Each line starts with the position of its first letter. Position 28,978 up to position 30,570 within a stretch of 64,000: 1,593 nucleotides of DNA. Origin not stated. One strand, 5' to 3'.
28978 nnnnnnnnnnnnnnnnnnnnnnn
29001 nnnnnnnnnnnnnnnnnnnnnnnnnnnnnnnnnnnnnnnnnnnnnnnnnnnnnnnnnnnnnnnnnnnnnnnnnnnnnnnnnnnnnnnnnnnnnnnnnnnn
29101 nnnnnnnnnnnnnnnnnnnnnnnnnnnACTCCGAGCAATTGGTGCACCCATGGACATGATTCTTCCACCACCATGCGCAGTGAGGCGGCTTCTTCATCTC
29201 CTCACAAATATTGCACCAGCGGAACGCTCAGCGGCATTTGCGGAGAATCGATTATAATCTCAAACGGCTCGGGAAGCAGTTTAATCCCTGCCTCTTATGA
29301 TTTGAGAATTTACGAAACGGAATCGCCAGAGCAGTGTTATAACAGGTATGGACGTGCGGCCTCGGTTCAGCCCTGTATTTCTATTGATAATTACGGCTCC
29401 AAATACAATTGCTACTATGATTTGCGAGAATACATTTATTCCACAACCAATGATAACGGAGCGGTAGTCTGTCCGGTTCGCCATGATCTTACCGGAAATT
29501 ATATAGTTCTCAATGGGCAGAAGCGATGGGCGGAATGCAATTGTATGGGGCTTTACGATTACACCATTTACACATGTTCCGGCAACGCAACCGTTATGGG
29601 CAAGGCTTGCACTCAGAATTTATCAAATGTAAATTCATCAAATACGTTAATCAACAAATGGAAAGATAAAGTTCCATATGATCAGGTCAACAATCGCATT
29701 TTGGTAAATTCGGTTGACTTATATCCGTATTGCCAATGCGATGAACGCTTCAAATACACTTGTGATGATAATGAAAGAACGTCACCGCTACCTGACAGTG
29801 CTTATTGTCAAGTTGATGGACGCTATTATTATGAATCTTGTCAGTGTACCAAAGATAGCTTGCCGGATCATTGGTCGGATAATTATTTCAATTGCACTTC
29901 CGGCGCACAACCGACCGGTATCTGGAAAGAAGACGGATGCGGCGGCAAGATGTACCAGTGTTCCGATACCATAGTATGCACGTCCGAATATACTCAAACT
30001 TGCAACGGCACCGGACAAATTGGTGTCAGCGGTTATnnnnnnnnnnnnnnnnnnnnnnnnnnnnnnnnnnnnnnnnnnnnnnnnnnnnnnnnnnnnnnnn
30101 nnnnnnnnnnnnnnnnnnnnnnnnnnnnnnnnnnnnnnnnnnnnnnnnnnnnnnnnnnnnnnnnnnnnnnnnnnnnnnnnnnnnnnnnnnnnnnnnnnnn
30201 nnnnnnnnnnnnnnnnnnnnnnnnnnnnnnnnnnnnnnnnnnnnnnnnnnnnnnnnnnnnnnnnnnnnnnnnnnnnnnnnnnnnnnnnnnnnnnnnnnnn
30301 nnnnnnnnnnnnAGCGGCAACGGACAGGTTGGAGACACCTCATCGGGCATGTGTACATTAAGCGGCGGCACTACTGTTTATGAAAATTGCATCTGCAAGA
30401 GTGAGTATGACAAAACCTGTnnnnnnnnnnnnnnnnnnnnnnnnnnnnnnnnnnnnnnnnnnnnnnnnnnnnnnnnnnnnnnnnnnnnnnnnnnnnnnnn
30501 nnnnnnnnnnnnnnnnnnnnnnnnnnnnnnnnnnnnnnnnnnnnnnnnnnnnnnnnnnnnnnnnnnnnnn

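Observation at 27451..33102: A 1883-aa secreted protein made of more than 30 truncated EGF-like 4-cysteine modules: a eukaryote-like adhesin or effector candidate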

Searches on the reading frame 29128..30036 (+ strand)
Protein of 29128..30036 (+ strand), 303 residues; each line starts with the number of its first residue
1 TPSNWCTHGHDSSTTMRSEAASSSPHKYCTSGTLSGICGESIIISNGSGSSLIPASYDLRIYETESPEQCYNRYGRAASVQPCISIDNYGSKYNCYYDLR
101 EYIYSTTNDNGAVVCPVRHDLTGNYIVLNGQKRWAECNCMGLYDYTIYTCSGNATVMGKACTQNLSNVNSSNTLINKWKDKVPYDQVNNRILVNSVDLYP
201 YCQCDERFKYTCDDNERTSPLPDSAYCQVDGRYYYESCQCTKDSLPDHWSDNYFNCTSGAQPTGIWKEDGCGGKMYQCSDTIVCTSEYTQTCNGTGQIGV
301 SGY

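Call 41: find_related_loci(query=A4, collection=genome_contigs, flank=8000)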
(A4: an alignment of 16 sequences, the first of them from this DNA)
Query A4 (303 aa) in genome_contigs; peptide patterns used: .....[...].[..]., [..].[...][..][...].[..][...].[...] (x = any residue, [..] = any of these).
57 stretches matched a pattern; 34 encode a relative of the query (tblastn E <= 1e-3); 34 distinct loci.
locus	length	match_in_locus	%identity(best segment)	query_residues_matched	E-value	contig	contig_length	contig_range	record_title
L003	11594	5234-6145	78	1-303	1e-161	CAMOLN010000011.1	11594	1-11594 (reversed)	MAG: uncultured Alphaproteobacteria bacterium isolate SRR873608_bin.31_metaWRAP_v1.3_MAG genome assembly, contig: NODE_1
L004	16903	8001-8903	50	4-299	1e-100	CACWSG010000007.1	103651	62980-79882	MAG: uncultured proteobacterium isolate RUG10873 genome assembly, contig: RUG10873_asm_7, whole genome shotgun sequence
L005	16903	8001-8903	51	4-299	6e-100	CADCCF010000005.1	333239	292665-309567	MAG: uncultured proteobacterium isolate RUG14511 genome assembly, contig: RUG14511_asm_5, whole genome shotgun sequence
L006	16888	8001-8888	45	3-299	7e-84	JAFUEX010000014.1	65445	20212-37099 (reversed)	MAG: Alphaproteobacteria bacterium isolate RGIG4432 Roe_deer_Omasum-3__c1295, whole genome shotgun sequence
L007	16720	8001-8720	39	36-292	2e-51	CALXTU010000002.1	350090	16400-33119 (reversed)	MAG: uncultured Alphaproteobacteria bacterium isolate BRZ_PK__bin103 genome assembly, contig: BRZ_PK__NODE_13_length_350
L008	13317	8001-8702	39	36-292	9e-48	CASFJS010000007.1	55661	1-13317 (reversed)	uncultured proteobacterium isolate B35_L4_330330_idba_bin.27 genome assembly, contig: B35_L4_330330_idba_bin.27.fa_scaff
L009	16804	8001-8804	37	3-294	6e-47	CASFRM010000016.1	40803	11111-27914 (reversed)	uncultured proteobacterium isolate A86_L4_360360_idba_bin.2 genome assembly, contig: A86_L4_360360_idba_bin.2.fa_scaffol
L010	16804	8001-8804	37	3-294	1e-46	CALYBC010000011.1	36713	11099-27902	MAG: uncultured Alphaproteobacteria bacterium isolate E17__bin256 genome assembly, contig: E17__k127_675223, whole genom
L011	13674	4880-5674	35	4-292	3e-46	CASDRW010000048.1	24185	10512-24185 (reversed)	uncultured proteobacterium isolate SI.B40.metabat-bins.148 genome assembly, contig: SI.B40.metabat-bins.148.fa_k141_1342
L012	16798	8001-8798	36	4-293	1e-45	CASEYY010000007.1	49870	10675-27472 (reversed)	uncultured proteobacterium isolate SI.O72.metabat-bins.143 genome assembly, contig: SI.O72.metabat-bins.143.fa_k141_1000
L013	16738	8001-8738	38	21-292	3e-45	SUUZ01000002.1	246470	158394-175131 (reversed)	MAG: Alphaproteobacteria bacterium isolate SIG59 NODE_561_length_246470_cov_18.988297, whole genome shotgun sequence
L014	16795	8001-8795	33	4-292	3e-45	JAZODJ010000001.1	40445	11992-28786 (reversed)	MAG: Alphaproteobacteria bacterium isolate T1900044752_TS20190418.MAGScoT_cleanbin_000002 SGB_2243_k141_30759, whole gen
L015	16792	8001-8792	33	5-292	1e-44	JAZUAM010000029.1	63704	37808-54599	MAG: Alphaproteobacteria bacterium isolate T1900045320_YK20190009.MAGScoT_cleanbin_000005 SGB_6346_k141_1107800, whole g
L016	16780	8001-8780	35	3-292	1e-43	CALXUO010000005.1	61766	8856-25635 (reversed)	MAG: uncultured Alphaproteobacteria bacterium isolate E20__bin257 genome assembly, contig: E20__k127_7223498, whole geno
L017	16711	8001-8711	35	29-294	3e-43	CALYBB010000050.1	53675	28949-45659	MAG: uncultured Alphaproteobacteria bacterium isolate E04__bin174 genome assembly, contig: E04__k127_2987123, whole geno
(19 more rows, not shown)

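Call 65: predict_structure(alignment_id=A4)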
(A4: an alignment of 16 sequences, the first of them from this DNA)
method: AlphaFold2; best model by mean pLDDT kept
length: 303 residues; sequences in the alignment: 16
mean_pLDDT: 66.5   pTM: 0.58
mean pLDDT of the five models: 66.5, 65.0, 60.8, 59.4, 56.5
residues with pLDDT >= 90: 65; 70-90: 85; 50-70: 51; < 50: 102
segments of 3 or more residues with pLDDT < 50: 1-4, 25-32, 207-248, 252-254, 260-275, 281-303
pLDDT, mean of each block of 10 residues (from residue 1): 50 52 47 70 78 92 91 89 77 92 86 78 84 87 74 70 91 90 92 88 54 40 44 42 44 50 44 46 37 29 30
secondary structure, 60 per line:
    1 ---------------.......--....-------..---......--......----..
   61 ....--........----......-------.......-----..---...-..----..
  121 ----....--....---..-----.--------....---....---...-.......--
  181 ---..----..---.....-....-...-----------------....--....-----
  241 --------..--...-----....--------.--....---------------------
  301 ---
elements in order: H16-22 H25-28 E41-46 E49-54 E59-64 H67-74 E79-84 E92-98 E125-128 E131-134 E154-157 E161-164 H172-178 E195-199 E201-204 E226-229 E232-235 E261-264 E276-279

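Call 69: fold_search(model_id=the predicted structure, library=pdb)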
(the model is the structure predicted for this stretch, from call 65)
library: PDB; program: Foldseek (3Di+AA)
matches with E <= 10: 201; with E <= 0.001: 0
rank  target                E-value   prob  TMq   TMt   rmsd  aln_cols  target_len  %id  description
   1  4ztl_B                1.0e+00  0.05  0.13  0.14  15.9       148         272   10  Irak4-inhibitor co-structure (released 2015-09-02)
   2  1qht                  1.2e+00  0.09  0.11  0.05  10.3        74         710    4  DNA POLYMERASE FROM THERMOCOCCUS SP. 9ON-7 ARCHAEON (released 2000-05-26)
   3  5ngi_B                1.2e+00  0.06  0.09  0.11   8.5        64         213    8  Structure of XcpQN012 (released 2018-01-24)
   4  2f9u_C                1.2e+00  0.02  0.08  0.15  15.9       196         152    9  HCV NS3 protease domain with NS4a peptide and a ketoamide inhibitor with a P2 norborane (released 2006-06-06)
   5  7onl_A                1.5e+00  0.06  0.09  0.10  13.9        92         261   10  Mechanosensitive channel MscS solubilized with DDM in closed conformation (released 2021-09-01)
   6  5omq_A                1.6e+00  0.10  0.11  0.05  10.1        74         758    4  Ternary complex of 9N DNA polymerase in the replicative state with three metal ions in the active site (released 2017-12-20)
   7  7b07                  1.6e+00  0.06  0.10  0.05  12.4        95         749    8  TgoT_6G12 apo (released 2020-12-30)
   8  5yi6_A                1.7e+00  0.05  0.07  0.08  11.5        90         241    8  CRISPR associated protein Cas6 (released 2018-09-12)
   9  9en0_A                1.8e+00  0.08  0.10  0.05  10.2        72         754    4  KOD-H4 DNA polymerase mutant in a unproductive binary complex with DNA:DNA containing six HNA nucleotides (released 2025-09-24)
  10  2fm2_C                1.8e+00  0.02  0.08  0.14  15.1       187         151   11  HCV NS3-4A protease domain complexed with a ketoamide inhibitor, SCH446211 (released 2006-02-07)
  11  1a1r_A                1.8e+00  0.02  0.08  0.14  15.1       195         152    8  HCV NS3 PROTEASE DOMAIN:NS4A PEPTIDE COMPLEX (released 1998-06-17)
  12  5yi6_B                1.9e+00  0.05  0.07  0.08  11.9        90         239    9  CRISPR associated protein Cas6 (released 2018-09-12)
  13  9nk4                  1.9e+00  0.04  0.09  0.15  11.4        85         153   12  Prenylated-FMN maturase PhdC E45A mutant from Mycolicibacterium fortuitum bound to flavin mononucleotide (released 2026-02-18)
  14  9oax_A                2.0e+00  0.07  0.11  0.05  10.3        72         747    4  TNA polymerase, 5-270, ternary complex (released 2025-12-10)
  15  3k5n_A                2.1e+00  0.15  0.12  0.05  10.6        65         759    8  Crystal structure of E.coli Pol II-abasic DNA binary complex (released 2010-02-02)
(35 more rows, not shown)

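Call 89: search_solved_structures(query=A4, max_evalue=1)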
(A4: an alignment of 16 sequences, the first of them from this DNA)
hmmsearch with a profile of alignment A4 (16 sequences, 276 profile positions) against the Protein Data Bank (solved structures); distinct sequences matched with E-value up to 1: 0.

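Call 90: search_protein_families(library=pfam, proteins=[L003:2916-3452:+, L004:4959-5483:+, L004:5520-6128:+], max_evalue=0.01)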
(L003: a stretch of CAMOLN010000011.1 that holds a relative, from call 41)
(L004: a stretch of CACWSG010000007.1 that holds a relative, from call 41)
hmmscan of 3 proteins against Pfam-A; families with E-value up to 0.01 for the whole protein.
L003:2916-3452:+ (179 aa): 0 families

L004:4959-5483:+ (175 aa): 0 families

L004:5520-6128:+ (203 aa): 0 families

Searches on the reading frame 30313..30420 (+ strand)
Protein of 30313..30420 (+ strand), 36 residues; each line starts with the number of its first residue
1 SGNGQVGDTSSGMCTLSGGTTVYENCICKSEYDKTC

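Call 16: search_protein_families(library=pfam, alignment_id=A1, max_evalue=10)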
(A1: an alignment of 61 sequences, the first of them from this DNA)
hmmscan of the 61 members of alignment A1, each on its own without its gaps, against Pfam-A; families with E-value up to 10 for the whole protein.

A. member 1, seq(36 aa): 1 family
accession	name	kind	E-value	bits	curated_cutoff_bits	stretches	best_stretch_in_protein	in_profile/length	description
PF18720.7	EGF_Tenascin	-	0.065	13.7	25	1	17-32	8-23/29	Tenascin EGF domain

B. families by the number of members that match (of 61 scanned): 14 families
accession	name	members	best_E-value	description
PF05207.18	Zn_ribbon_CSL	3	0.0034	CSL zinc finger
PF21795.3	JAG1-like_EGF2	2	0.063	Protein jagged-1-like, atypical EGF2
PF18720.7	EGF_Tenascin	2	0.065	Tenascin EGF domain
PF12661.13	hEGF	2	0.16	Human growth factor-like EGF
PF12662.13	cEGF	1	0.019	Complement Clr-like EGF-like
PF23106.1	EGF_Teneurin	1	0.019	Teneurin-like EGF domain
PF12071.13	DUF3551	1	0.06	Protein of unknown function (DUF3551)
PF08291.16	Peptidase_M15_3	1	0.095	Peptidase M15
PF21995.1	RNR-II_ins_dom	1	0.096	B12-dependent ribonucleotide reductase, insertion domain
PF16341.10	DUF4971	1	0.12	Domain of unknown function (DUF4971)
PF23308.1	TSP1_TSH7A-B_C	1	0.19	THS7A/B C-terminal TSP1 domain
PF14409.11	Herpeto_peptide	1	0.19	Ribosomally synthesized peptide in Herpetosiphon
PF15932.10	DUF4748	1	0.24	Domain of unknown function (DUF4748)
PF06835.18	LptC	1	0.34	Lipopolysaccharide-assembly, LptC-related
